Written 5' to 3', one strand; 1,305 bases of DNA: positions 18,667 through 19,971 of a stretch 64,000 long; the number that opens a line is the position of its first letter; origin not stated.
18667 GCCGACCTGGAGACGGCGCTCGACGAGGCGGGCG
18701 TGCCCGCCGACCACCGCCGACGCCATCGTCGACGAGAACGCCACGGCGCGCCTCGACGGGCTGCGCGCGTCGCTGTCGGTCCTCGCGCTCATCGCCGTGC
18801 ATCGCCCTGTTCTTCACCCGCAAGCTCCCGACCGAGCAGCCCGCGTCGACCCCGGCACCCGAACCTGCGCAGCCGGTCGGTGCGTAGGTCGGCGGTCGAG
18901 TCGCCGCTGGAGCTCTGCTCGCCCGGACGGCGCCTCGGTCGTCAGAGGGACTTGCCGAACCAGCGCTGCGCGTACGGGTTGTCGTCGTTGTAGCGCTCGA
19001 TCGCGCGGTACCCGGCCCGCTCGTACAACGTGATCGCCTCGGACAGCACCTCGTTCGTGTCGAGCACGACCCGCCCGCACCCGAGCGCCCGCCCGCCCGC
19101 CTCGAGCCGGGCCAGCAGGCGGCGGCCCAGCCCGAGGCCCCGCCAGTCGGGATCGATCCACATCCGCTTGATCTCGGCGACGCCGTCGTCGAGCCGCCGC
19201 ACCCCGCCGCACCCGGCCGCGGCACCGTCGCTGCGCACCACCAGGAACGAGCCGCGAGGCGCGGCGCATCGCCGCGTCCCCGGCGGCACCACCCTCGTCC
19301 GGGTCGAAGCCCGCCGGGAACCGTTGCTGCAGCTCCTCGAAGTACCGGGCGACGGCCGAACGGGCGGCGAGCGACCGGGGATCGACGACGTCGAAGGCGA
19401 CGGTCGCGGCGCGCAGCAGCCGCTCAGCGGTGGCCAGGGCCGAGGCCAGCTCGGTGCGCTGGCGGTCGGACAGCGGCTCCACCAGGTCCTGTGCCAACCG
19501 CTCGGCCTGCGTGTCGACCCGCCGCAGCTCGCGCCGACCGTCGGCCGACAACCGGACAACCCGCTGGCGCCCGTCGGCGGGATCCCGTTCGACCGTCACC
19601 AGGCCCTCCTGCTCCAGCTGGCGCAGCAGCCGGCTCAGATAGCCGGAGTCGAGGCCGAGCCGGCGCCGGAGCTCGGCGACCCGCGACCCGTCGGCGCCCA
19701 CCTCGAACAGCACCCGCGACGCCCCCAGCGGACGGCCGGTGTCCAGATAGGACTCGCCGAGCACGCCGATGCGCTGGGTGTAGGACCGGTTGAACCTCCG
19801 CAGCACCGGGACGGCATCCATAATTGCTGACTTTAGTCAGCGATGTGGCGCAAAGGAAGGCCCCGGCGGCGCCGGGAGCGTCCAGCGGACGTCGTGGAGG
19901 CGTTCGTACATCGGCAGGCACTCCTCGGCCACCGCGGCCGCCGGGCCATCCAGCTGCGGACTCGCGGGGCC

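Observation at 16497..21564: Six consecutive genes carry about 20 apparent frameshifts within 5 kb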

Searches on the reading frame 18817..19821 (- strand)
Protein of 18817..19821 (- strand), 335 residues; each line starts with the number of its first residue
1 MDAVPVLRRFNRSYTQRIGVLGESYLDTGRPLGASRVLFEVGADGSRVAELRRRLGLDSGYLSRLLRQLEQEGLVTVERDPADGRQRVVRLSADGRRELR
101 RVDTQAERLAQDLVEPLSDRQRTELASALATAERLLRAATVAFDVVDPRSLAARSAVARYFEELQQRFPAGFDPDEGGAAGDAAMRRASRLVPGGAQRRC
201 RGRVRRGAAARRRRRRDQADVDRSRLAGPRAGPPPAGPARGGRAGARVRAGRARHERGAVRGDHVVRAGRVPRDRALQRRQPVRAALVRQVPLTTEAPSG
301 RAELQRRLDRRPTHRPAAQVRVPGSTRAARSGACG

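Call 53: find_encoding_contigs(protein=P0308, flank=10000, max_places=3)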
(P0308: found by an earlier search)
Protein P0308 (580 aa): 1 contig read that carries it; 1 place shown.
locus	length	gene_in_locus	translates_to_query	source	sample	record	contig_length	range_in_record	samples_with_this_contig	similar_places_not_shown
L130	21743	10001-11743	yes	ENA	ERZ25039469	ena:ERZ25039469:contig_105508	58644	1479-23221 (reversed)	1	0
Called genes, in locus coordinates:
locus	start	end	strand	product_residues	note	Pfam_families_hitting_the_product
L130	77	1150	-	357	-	-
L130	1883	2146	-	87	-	-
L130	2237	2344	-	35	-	-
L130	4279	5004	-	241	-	-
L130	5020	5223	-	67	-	-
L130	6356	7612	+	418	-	PF13368:Toprim_C_rpt (faint)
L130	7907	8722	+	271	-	PF02223:Thymidylate_kin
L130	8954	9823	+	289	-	PF13177:DNA_pol3_delta2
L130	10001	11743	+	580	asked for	PF03583:LIP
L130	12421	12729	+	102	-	PF01063:Aminotran_4 (weak)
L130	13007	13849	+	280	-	PF01063:Aminotran_4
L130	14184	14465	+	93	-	PF12802:MarR_2, PF01047:MarR (weak)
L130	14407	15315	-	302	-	-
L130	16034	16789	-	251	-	PF05977:MFS_3 (weak), PF07690:MFS_1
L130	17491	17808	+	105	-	-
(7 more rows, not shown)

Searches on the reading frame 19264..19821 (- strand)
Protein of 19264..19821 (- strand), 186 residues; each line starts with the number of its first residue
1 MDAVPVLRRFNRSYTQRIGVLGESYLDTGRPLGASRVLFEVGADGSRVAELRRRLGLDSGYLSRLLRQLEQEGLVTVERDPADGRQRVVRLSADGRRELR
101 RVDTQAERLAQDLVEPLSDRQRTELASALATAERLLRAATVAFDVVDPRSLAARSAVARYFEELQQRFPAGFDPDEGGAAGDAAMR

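Call 9: find_related_loci(query=window:19264-19821:-, collection=genome_contigs, flank=10000)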
Query seq(186 aa) (186 aa) in genome_contigs; peptide patterns used: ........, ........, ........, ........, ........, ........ (x = any residue, [..] = any of these).
600 stretches matched a pattern (row limit reached: there are more); 66 encode a relative of the query (tblastn E <= 1e-3); 66 distinct loci.
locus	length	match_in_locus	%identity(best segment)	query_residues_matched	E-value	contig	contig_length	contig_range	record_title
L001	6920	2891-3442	72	1-184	2e-80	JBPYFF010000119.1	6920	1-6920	MAG: Acidimicrobiales bacterium isolate Bin.007.fastaField_pasture_P3 k127_2334744, whole genome shotgun sequence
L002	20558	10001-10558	69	1-186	9e-74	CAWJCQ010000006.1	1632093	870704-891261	MAG: uncultured Acidimicrobiia bacterium isolate MFD04944.bin.1.304 genome assembly, contig: contig_27437, whole genome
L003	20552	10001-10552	67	1-184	5e-64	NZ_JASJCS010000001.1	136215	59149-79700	MAG: Ilumatobacter sp. isolate MO_167.B34 MO_167.c_21, whole genome shotgun sequence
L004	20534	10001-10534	61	1-177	5e-59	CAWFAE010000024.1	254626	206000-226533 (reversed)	MAG: uncultured Actinomycetota bacterium isolate MFD09267.bin.2.297 genome assembly, contig: contig_77896, whole genome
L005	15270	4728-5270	59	1-179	8e-57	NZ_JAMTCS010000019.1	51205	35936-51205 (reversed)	Promicromonospora thailandica strain DSM 26652 Ga0061140_scaffold00019.19, whole genome shotgun sequence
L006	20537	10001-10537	68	1-179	2e-55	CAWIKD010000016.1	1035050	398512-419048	MAG: uncultured Acidimicrobiia bacterium isolate MFD09368.bin.2.94 genome assembly, contig: contig_4122, whole genome sh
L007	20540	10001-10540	57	6-185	3e-53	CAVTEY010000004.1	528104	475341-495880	MAG: uncultured Actinomycetota bacterium isolate MFD09267.bin.2.207 genome assembly, contig: contig_13485, whole genome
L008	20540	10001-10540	59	4-183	4e-52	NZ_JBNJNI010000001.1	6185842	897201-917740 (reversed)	Promicromonospora sp. CA-289599 MDNA_WGS_336_1, whole genome shotgun sequence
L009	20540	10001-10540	58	4-183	1e-51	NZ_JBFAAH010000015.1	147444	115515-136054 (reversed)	Promicromonospora sp. NPDC023805 NPDC023805_95_E9.ctg-0015, whole genome shotgun sequence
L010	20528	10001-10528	61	2-174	5e-51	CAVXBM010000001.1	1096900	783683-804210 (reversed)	MAG: uncultured Actinomycetota bacterium isolate MFD02581.bin.3.38 genome assembly, contig: contig_10479, whole genome s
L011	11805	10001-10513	56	2-174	1e-49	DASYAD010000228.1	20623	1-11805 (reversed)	MAG TPA_asm: Trebonia sp. isolate SMAG_U4870 k141_4256976, whole genome shotgun sequence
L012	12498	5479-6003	58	6-180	2e-49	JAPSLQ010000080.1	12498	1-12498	MAG: Isoptericola sp. isolate RH59_bin.036 NODE_3505_length_12498_cov_33.930321, whole genome shotgun sequence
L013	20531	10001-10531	54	2-174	4e-49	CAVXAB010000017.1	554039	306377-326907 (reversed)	MAG: uncultured Actinomycetota bacterium isolate MFD09286.bin.1.157 genome assembly, contig: contig_30785, whole genome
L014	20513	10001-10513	55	2-174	3e-49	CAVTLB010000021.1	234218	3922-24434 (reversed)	MAG: uncultured Actinomycetota bacterium isolate MFD06714.bin.2.92 genome assembly, contig: contig_50538, whole genome s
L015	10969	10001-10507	57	6-174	7e-49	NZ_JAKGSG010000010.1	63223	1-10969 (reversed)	Antribacter soli strain KLBMP 9083 Scaffold2_2, whole genome shotgun sequence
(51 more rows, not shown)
